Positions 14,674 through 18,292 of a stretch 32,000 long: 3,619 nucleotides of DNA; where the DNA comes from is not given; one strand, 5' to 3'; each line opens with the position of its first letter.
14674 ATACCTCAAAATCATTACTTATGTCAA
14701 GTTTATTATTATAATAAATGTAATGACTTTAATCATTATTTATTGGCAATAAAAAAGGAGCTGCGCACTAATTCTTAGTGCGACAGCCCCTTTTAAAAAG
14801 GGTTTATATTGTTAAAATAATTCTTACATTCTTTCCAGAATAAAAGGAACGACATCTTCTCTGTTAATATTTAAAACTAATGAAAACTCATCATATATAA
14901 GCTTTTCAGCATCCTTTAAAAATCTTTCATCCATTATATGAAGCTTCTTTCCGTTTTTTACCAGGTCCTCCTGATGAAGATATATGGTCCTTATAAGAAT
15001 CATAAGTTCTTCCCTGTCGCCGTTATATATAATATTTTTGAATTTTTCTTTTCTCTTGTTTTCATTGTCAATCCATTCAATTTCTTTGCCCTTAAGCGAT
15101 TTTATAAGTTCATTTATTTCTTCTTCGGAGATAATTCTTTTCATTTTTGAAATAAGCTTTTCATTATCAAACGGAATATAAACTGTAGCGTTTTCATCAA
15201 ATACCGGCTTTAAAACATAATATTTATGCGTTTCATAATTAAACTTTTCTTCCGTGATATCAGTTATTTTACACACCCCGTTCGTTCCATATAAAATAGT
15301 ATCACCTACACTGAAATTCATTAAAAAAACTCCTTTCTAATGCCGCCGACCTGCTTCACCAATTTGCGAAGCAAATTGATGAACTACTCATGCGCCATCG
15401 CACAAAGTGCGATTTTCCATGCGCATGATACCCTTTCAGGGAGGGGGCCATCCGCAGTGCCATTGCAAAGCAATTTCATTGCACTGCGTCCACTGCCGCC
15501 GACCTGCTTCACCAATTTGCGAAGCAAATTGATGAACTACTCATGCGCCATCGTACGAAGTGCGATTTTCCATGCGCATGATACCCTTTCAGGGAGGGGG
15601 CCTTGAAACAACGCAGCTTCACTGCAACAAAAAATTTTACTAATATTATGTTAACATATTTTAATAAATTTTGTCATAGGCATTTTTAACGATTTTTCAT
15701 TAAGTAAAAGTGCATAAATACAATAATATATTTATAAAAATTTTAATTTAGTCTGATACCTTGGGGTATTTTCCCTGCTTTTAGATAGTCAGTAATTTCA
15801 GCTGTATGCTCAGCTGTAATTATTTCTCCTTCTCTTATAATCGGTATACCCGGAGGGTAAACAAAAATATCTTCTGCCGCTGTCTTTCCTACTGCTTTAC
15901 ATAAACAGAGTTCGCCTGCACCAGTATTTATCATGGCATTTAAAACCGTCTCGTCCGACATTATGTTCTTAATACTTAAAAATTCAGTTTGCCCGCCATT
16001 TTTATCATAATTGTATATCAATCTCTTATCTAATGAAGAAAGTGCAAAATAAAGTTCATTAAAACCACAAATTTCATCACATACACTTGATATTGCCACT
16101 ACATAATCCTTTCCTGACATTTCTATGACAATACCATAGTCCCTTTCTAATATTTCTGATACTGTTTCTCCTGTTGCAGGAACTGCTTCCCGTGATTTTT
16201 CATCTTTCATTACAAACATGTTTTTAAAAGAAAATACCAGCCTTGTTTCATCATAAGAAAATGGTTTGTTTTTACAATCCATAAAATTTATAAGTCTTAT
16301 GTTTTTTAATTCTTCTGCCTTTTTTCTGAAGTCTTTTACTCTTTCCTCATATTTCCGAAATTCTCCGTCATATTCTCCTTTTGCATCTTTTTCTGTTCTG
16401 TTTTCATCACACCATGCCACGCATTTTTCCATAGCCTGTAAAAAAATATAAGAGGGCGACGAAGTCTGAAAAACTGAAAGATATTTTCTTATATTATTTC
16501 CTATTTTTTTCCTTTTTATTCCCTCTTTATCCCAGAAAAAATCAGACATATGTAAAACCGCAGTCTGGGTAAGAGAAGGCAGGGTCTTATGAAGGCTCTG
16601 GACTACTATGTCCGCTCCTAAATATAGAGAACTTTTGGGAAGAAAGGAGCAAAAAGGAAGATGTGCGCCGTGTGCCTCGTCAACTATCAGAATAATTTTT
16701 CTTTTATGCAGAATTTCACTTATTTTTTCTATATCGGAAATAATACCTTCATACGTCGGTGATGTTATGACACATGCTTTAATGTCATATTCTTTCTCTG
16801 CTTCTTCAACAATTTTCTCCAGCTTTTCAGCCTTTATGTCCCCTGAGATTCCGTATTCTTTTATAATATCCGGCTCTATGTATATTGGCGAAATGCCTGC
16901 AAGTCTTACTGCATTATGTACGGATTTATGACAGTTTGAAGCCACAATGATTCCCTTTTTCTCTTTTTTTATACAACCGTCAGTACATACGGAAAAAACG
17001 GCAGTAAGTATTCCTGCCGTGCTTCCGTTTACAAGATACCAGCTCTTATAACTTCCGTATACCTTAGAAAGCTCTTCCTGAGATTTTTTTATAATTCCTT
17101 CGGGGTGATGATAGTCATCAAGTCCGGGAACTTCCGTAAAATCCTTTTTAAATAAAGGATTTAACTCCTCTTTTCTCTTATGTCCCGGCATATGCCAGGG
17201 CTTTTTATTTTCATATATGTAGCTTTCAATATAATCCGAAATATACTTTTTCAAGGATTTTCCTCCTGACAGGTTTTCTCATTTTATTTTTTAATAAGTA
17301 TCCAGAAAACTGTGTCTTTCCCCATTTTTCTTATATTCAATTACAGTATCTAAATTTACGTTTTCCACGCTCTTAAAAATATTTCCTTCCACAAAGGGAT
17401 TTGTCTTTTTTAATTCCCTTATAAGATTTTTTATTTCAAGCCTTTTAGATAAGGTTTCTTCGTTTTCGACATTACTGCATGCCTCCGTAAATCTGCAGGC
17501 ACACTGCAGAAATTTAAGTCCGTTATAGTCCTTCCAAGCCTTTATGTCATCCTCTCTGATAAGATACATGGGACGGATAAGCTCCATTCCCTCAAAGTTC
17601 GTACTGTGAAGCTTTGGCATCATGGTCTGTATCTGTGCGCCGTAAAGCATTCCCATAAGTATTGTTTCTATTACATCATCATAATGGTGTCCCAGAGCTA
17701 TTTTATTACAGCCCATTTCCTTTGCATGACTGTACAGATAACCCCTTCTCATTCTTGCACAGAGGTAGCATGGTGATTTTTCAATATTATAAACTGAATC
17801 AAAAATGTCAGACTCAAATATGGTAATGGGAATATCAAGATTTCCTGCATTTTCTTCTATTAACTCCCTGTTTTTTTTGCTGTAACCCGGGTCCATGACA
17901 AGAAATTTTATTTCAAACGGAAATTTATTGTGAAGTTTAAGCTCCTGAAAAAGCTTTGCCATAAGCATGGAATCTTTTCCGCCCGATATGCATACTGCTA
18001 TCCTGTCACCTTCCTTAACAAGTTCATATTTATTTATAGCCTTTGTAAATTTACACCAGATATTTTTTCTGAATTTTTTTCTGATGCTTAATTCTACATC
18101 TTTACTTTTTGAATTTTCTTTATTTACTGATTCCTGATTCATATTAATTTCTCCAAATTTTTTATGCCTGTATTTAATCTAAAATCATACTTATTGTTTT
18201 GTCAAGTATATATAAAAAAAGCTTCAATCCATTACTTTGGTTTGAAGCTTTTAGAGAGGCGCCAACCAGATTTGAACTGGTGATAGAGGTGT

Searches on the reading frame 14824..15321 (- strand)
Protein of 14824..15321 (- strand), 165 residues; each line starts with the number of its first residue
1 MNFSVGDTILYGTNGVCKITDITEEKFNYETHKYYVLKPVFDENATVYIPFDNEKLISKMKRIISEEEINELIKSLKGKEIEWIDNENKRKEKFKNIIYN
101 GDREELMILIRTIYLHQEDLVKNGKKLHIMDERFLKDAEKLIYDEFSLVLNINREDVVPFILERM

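Call 7: search_protein_families(library=pfam, proteins=[window:14824-15321:-])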
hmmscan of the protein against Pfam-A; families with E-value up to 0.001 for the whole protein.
window:14824-15321:- (165 aa): 2 families
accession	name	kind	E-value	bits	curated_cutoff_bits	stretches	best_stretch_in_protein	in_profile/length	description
PF02559.22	CarD_TRCF_RID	-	5.8e-14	52.4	23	1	3-59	1-55/57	CarD-like/TRCF RID domain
PF21095.3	CarD_C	-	3.5e-05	24.2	23.1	1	72-157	2-82/87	CarD, C-terminal domain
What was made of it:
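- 14824..15321 (-): Host CarD-like gene (flank, not part of the element). Pfam CarD_TRCF_RID and CarD_C (call 7).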

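Call 8: search_protein_families(library=ncbifam, proteins=[window:14824-15321:-])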
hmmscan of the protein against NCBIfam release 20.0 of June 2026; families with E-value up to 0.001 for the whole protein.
window:14824-15321:- (165 aa): 0 families

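Call 11: find_encoding_contigs(protein=window:14824-15321:-, flank=9000, max_places=10)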
Protein window:14824-15321:- (165 aa): 4 contigs read that carry it; 3 places shown.
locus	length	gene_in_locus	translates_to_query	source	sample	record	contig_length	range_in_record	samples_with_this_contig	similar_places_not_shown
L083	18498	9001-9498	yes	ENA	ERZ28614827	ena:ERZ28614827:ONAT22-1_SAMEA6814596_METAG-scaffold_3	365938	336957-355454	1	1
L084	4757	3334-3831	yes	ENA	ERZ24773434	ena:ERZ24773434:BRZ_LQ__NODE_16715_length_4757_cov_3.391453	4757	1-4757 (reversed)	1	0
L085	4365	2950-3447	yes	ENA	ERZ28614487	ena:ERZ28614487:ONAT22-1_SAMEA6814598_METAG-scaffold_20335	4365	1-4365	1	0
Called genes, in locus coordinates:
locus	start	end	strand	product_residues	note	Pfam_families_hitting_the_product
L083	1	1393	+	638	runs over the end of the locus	PF02518:HATPase_c, PF00204:DNA_gyraseB, PF01751:Toprim, PF00986:DNA_gyraseB_C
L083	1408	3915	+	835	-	PF00521:DNA_topoisoIV, PF03989:DNA_gyraseA_C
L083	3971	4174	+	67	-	-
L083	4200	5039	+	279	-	PF05681:Fumerase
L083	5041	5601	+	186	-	PF05683:Fumerase_C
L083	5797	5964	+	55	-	-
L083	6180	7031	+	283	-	PF01171:ATP_bind_3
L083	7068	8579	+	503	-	PF01276:OKR_DC_1, PF00155:Aminotran_1_2 (weak), PF01053:Cys_Met_Meta_PP (weak), PF05889:SepSecS (weak), PF03711:OKR_DC_1_C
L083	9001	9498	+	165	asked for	PF02559:CarD_TRCF_RID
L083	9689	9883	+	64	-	-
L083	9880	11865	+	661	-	PF13588:HSDR_N_2, PF02384:N6_Mtase, PF07669:Eco57I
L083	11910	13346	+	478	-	PF01420:Methylase_S (faint)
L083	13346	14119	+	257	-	-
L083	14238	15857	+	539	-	PF05598:DUF772, PF01609:DDE_Tnp_1, PF13751:DDE_Tnp_1_6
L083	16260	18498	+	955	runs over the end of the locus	PF01520:Amidase_3, PF01832:Glucosaminidase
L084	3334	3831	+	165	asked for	PF02559:CarD_TRCF_RID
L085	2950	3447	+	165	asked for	PF02559:CarD_TRCF_RID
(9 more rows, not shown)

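Call 24: find_homologous_proteins(query=window:14824-15321:-, max_evalue=1e-20)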
Query window:14824-15321:- (165 aa): 88 proteins with E <= 1e-20 among 389 candidates.
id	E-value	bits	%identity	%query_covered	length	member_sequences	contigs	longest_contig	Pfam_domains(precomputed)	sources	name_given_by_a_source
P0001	7.0e-101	353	100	100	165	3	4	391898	PF02559.23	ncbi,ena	-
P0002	1.7e-54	202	53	99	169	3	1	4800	PF21095.4,PF02559.23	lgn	-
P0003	3.0e-53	198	52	100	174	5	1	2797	PF02559.23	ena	-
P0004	5.6e-53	197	53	99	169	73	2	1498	PF21095.4,PF02559.23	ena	-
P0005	1.3e-51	193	51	99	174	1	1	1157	PF02559.23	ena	-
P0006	3.8e-51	191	52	99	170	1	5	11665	PF21095.4,PF02559.23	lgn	-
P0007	5.1e-51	191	54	99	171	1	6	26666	PF02559.23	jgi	jgi:CarD family transcriptional regulator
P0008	8.9e-51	190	52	99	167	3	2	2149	PF21095.4,PF02559.23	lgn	-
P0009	1.4e-50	189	53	99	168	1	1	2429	PF21095.4,PF02559.23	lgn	-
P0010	1.8e-50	189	53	98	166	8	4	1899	PF02559.23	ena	-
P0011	2.8e-50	188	53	98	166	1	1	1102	PF02559.23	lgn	-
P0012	6.5e-50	187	52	99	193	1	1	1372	PF02559.23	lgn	-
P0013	3.1e-49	185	52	99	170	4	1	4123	PF02559.23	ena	-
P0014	3.9e-49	184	49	99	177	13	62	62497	PF02559.23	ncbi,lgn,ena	-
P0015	4.4e-49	184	51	100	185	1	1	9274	PF02559.23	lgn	-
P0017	2.9e-47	178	52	99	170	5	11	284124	PF02559.23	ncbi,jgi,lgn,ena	-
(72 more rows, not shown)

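Call 70: find_encoding_contigs(protein=P0007, flank=6000, max_places=3)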
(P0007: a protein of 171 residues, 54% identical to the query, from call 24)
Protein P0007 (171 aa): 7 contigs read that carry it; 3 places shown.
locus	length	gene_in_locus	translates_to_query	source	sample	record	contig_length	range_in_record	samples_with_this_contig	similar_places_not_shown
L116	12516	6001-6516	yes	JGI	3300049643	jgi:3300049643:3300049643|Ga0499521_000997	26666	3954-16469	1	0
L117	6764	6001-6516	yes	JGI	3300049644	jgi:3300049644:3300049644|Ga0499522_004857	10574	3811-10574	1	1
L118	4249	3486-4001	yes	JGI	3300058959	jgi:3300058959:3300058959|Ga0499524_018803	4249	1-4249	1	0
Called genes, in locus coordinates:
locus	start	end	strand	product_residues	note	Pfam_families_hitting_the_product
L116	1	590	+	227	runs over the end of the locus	PF06426:SATase_N (faint), PF25087:GMPPB_C (faint), PF00132:Hexapep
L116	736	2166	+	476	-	PF01406:tRNA-synt_1e, PF01921:tRNA-synt_1f (faint), PF09334:tRNA-synt_1g (faint), PF09190:DALR_2, PF23493:CysS_C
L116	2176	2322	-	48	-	-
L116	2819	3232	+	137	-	PF00636:Ribonuclease_3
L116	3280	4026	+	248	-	PF08032:SpoU_sub_bind, PF00588:SpoU_methylase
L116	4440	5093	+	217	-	PF04542:Sigma70_r2, PF08281:Sigma70_r4_2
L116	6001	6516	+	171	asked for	PF02559:CarD_TRCF_RID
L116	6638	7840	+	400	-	PF00009:GTP_EFTU, PF03144:GTP_EFTU_D2, PF03143:GTP_EFTU_D3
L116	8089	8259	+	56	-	-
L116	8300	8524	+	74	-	PF00584:SecE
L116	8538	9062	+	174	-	PF02357:NusG, PF00467:KOW (weak)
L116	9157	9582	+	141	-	PF03946:Ribosomal_L11_N, PF00298:Ribosomal_L11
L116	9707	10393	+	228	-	PF00687:Ribosomal_L1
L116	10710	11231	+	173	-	PF00466:Ribosomal_L10, PF27436:RL10_C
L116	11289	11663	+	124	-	PF16320:Ribosomal_L12_N, PF00542:Ribosomal_L12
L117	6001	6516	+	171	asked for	PF02559:CarD_TRCF_RID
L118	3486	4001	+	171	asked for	PF02559:CarD_TRCF_RID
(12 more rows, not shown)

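Call 71: find_encoding_contigs(protein=P0017, flank=6000, max_places=3)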
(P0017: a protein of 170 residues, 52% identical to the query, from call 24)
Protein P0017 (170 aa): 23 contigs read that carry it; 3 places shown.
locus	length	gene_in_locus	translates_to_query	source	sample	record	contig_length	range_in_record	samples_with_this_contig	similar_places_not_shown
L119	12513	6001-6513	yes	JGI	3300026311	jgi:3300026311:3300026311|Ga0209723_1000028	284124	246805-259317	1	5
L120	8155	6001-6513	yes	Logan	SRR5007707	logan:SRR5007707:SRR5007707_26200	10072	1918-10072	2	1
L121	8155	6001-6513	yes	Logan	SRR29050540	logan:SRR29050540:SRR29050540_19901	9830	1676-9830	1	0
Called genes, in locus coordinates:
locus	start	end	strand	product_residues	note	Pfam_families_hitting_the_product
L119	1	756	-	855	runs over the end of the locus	-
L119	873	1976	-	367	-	-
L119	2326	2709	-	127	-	-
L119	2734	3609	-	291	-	-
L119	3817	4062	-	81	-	-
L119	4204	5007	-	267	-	-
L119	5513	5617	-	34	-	-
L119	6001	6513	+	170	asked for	PF02559:CarD_TRCF_RID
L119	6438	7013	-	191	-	PF00583:Acetyltransf_1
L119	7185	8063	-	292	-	PF20434:BD-FAE, PF12146:Hydrolase_4 (faint), PF07859:Abhydrolase_3, PF00326:Peptidase_S9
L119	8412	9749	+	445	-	PF19789:DUF6273, PF00404:Dockerin_1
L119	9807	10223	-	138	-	PF12682:Flavodoxin_4, PF12724:Flavodoxin_5 (faint)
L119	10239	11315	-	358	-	PF13859:BNR_3 (faint), PF13088:BNR_2, PF02012:BNR (faint)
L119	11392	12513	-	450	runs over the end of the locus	PF16656:Pur_ac_phosph_N (weak), PF00149:Metallophos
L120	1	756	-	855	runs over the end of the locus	-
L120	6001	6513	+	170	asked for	PF02559:CarD_TRCF_RID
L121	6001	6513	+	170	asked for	PF02559:CarD_TRCF_RID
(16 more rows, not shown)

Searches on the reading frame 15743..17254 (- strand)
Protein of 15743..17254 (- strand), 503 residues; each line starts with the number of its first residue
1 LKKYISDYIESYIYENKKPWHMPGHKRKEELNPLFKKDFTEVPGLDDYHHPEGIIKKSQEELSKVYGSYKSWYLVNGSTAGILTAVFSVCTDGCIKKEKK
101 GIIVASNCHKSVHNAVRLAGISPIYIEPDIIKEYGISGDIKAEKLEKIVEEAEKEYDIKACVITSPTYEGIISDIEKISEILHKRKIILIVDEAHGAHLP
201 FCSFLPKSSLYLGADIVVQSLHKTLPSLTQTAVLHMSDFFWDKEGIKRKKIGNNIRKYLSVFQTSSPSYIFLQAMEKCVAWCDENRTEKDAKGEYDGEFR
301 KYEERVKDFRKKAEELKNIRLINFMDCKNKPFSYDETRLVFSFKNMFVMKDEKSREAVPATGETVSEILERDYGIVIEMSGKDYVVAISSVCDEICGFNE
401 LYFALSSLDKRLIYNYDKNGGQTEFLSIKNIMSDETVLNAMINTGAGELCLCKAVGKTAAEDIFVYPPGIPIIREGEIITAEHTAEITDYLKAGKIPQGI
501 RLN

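Call 7: search_protein_families(library=pfam, proteins=[window:15743-17254:-])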
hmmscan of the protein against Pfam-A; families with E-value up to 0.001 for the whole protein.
window:15743-17254:- (503 aa): 8 families
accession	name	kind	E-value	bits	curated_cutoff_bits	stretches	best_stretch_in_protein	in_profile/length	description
PF01276.26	OKR_DC_1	-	1.7e-53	182.3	27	1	11-385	9-405/417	Orn/Lys/Arg decarboxylase, major domain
PF03711.20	OKR_DC_1_C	-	5.4e-08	33.7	24.2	1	429-493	46-109/132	Orn/Lys/Arg decarboxylase, C-terminal domain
PF00155.27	Aminotran_1_2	-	3.6e-07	30.1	19.7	1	58-200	47-193/361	Aminotransferase class I and II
PF05889.19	SepSecS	-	1.1e-06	28.1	21.1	1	90-225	91-225/389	O-phosphoseryl-tRNA(Sec) selenium transferase, SepSecS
PF01053.26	Cys_Met_Meta_PP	-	1.7e-05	24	27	1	163-223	146-198/381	Cys/Met metabolism PLP-dependent enzyme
PF01041.23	DegT_DnrJ_EryC1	-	9.8e-05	22.2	19.8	1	98-196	63-149/360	DegT/DnrJ/EryC1/StrS aminotransferase family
PF00282.25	Pyridoxal_deC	-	0.00015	21.1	27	1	100-206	145-248/375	Pyridoxal-dependent decarboxylase conserved domain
PF02347.22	GDC-P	-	0.00047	19.6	26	1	94-218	149-253/429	Glycine cleavage system P-protein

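Call 8: search_protein_families(library=ncbifam, proteins=[window:15743-17254:-])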
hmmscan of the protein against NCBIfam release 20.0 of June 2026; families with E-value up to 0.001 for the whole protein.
window:15743-17254:- (503 aa): 26 families (the best 25 are shown)
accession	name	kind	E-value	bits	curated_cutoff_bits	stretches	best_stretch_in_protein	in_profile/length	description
NF011603.0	PRK15029.1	equivalog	3.7e-19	68.5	1167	1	52-285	205-442/756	arginine decarboxylase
NF011928.0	PRK15399.1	subfamily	1.9e-18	66.1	968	2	55-287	197-421/713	lysine decarboxylase LdcC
NF011929.0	PRK15400.1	subfamily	9.1e-16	57.3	1056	1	52-298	194-432/714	lysine decarboxylase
NF010092.0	PRK13578.1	subfamily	8.1e-12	44.2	794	1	45-275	166-405/720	ornithine decarboxylase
TIGR04301.1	ODC_inducible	exception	9.6e-12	43.9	1310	1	45-275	166-405/719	ornithine decarboxylase SpeF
TIGR04318.1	lacto_ODC_hypo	hypoth_equivalog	1.6e-11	43.3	950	1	41-275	144-390/695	putative ornithine decarboxylase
NF006810.0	PRK09331.1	subfamily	3.4e-10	39.3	301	1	84-243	91-242/397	Sep-tRNA:Cys-tRNA synthetase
TIGR02539.1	SepCysS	equivalog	1.1e-07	31.3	365.25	1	55-243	53-228/370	O-phospho-L-seryl-tRNA:Cys-tRNA synthase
TIGR03812.1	tyr_de_CO2_Arch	equivalog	6.6e-07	28.5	299.4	1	73-202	80-201/375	tyrosine decarboxylase MfnA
TIGR03531.1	selenium_SpcS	equivalog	8e-07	28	224.85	1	94-225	146-275/444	O-phosphoseryl-tRNA(Sec) selenium transferase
NF005047.0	PRK06460.1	equivalog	1.5e-06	27.4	501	1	129-225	103-193/376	hypothetical protein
NF005026.0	PRK06434.1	equivalog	1.9e-05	23.7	634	1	128-254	121-241/385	cystathionine gamma-lyase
TIGR01326.1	OAH_OAS_sulfhy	subfamily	2.5e-05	23.2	495.1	1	142-226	132-206/418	O-acetylhomoserine aminocarboxypropyltransferase/cysteine synthase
NF001696.0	PRK00451.1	equivalog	5.2e-05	22.3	364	1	82-218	137-260/447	aminomethyl-transferring glycine dehydrogenase subunit GcvPA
TIGR03588.1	PseC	equivalog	5.4e-05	22.3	423.5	1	74-196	50-159/380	UDP-4-amino-4,6-dideoxy-N-acetyl-beta-L-altrosamine transaminase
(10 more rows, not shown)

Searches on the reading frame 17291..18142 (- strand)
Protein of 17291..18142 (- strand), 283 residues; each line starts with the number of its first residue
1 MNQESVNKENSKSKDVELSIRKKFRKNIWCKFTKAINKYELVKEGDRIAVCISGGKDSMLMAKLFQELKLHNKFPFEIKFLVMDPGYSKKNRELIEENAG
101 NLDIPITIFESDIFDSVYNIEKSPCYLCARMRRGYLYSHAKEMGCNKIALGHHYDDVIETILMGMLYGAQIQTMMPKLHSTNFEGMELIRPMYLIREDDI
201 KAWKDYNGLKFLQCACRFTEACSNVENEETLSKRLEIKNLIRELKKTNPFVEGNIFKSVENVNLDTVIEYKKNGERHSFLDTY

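Call 7: search_protein_families(library=pfam, proteins=[window:17291-18142:-])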
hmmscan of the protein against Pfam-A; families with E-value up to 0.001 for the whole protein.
window:17291-18142:- (283 aa): 1 family
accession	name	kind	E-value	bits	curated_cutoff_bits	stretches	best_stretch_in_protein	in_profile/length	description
PF01171.26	ATP_bind_3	-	2.1e-18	67.1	27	1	48-212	2-164/182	PP-loop family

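Call 8: search_protein_families(library=ncbifam, proteins=[window:17291-18142:-])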
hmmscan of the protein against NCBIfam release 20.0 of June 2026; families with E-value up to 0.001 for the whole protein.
window:17291-18142:- (283 aa): 6 families
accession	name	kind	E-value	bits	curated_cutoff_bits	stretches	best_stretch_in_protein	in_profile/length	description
NF007972.0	PRK10696.1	equivalog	8.3e-58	196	272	1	10-268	6-257/295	tRNA 2-thiocytidine(32) synthetase TtcA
TIGR02432.1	lysidine_TilS_N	equivalog_domain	1.5e-20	73.9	93.6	1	47-212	1-168/189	tRNA lysidine(34) synthetase TilS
NF049949.1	tRNAsynTtuAPyrococ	equivalog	1.5e-17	63.7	450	1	22-240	24-244/292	tRNA-5-methyluridine(54) 2-sulfurtransferase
NF047749.1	tRNAThiolNcsA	equivalog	4.2e-09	36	500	1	36-172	44-190/322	tRNA 2-thiolation protein NcsA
TIGR00268.2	TIGR00268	equivalog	1.3e-07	31.2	150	1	40-158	8-125/259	ATP-dependent sacrificial sulfur transferase LarE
NF007942.0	PRK10660.1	equivalog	0.00086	18.2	606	0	42-212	14-180/439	tRNA lysidine(34) synthetase TilS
